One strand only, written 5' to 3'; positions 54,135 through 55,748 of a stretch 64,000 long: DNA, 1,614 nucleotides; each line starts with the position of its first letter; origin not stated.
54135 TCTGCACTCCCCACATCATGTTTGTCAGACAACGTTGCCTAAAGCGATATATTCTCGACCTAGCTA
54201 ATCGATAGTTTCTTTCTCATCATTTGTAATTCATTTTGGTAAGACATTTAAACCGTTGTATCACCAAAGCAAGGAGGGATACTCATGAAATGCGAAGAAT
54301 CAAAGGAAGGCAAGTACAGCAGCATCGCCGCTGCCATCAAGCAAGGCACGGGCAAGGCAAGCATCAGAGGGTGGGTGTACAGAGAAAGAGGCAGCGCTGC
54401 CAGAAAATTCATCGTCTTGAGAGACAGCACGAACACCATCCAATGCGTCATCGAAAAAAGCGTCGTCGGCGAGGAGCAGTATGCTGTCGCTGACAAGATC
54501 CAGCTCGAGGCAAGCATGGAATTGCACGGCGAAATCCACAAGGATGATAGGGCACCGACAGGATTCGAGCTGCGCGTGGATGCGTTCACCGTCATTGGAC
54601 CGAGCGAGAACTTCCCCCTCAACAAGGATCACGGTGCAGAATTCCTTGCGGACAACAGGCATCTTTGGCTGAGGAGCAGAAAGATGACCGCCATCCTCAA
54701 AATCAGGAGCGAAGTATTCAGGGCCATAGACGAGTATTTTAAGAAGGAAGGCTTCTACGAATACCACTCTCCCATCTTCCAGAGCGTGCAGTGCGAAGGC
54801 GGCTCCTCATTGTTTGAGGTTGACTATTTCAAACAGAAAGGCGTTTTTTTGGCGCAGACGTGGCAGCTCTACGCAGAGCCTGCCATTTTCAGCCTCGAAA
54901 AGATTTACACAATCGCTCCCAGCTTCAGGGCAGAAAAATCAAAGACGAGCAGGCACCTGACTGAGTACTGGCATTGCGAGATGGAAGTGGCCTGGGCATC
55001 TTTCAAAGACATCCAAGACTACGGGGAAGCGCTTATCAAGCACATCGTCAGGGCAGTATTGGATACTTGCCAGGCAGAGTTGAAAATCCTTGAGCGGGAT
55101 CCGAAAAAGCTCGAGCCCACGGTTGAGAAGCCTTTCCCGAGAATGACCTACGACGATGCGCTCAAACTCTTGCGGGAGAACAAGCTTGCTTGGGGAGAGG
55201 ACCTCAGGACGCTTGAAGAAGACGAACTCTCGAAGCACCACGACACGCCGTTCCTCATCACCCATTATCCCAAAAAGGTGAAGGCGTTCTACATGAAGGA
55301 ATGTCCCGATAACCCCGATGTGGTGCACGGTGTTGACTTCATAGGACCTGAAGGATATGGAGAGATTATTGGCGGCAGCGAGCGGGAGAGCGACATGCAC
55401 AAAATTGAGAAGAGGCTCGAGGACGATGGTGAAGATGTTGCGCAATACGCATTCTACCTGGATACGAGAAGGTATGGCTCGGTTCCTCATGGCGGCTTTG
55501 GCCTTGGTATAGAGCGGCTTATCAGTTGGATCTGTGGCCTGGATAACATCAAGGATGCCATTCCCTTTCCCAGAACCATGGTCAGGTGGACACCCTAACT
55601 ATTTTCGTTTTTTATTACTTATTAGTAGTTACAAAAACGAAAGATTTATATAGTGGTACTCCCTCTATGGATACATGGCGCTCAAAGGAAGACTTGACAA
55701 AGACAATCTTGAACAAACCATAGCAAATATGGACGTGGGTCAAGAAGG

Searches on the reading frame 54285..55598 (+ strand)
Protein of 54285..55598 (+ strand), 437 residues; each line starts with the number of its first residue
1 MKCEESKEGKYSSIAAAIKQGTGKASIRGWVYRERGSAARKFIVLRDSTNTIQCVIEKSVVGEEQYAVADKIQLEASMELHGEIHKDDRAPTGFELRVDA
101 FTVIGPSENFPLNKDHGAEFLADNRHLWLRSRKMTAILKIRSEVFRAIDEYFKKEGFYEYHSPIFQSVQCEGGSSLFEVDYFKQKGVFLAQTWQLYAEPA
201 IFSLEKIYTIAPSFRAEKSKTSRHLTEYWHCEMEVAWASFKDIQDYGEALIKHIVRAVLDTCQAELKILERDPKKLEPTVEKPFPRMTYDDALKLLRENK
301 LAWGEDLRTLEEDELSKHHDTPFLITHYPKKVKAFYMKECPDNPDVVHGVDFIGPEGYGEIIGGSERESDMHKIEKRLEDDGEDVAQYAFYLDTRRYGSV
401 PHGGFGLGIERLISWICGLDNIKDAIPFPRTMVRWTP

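Call 54: search_protein_families(library=pfam, proteins=[window:54285-55598:+], max_evalue=0.00001)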
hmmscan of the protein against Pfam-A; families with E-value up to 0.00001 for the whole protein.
window:54285-55598:+ (437 aa): 2 families
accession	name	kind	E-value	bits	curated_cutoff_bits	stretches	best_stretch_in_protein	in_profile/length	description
PF00152.25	tRNA-synt_2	-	1.4e-75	254.7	25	1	119-431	3-307/308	tRNA synthetases class II (D, K and N)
PF01336.31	tRNA_anti-codon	-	8.6e-12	45.3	27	1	26-104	2-75/75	OB-fold nucleic acid binding domain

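Call 55: search_protein_families(library=ncbifam, proteins=[window:54285-55598:+], max_evalue=1e-10)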
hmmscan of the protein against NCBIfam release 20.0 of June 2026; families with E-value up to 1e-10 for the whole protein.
window:54285-55598:+ (437 aa): 15 families
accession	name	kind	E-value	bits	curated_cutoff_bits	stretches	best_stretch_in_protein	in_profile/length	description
NF003037.0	PRK03932.1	equivalog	4.6e-145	484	414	1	23-434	17-448/451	asparagine--tRNA ligase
TIGR00457.1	asnS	equivalog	1.9e-128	429.1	342.6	1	22-433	16-451/455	asparagine--tRNA ligase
NF003483.0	PRK05159.1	equivalog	6.7e-99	331.7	353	1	22-437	17-438/438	aspartate--tRNA(Asn) ligase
TIGR00458.1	aspS_nondisc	equivalog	2.2e-79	267.5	368.4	1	23-437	13-428/428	aspartate--tRNA(Asn) ligase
NF005052.0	PRK06462.1-1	equivalog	2e-62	211.3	368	1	125-430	36-345/353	asparagine synthetase A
NF005054.0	PRK06462.1-4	equivalog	3.3e-46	157.8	309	1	128-430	15-310/318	asparagine synthetase A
NF001750.0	PRK00476.1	equivalog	1.3e-41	142.6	443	1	24-299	20-289/590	aspartate--tRNA ligase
TIGR00459.1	aspS_bact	equivalog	8.9e-40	136.6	373.85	2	24-294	18-279/586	aspartate--tRNA ligase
NF001756.1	PRK00484.1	subfamily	8.9e-33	113.7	468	1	16-302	44-327/488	lysine--tRNA ligase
TIGR00499.1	lysS_bact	equivalog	5.2e-31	107.8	427.6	1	19-297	50-325/496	lysine--tRNA ligase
NF005053.0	PRK06462.1-3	equivalog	2.4e-18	66.7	322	1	175-424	13-260/274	asparagine synthetase A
NF002821.0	PRK02983.1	equivalog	1.8e-16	59.3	742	1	18-293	654-932/1102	bifunctional lysylphosphatidylglycerol synthetase/lysine--tRNA ligase LysX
NF009460.0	PRK12820.1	equivalog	2.4e-15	55.7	1379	0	24-298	37-316/723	bifunctional aspartyl-tRNA synthetase/aspartyl/glutamyl-tRNA amidotransferase subunit C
NF009101.0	PRK12445.1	subfamily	2.5e-14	52.7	1026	0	124-297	169-337/505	lysine--tRNA ligase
NF005055.0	PRK06462.1-5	equivalog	1e-13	51.1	389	1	203-431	105-334/341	asparagine synthetase A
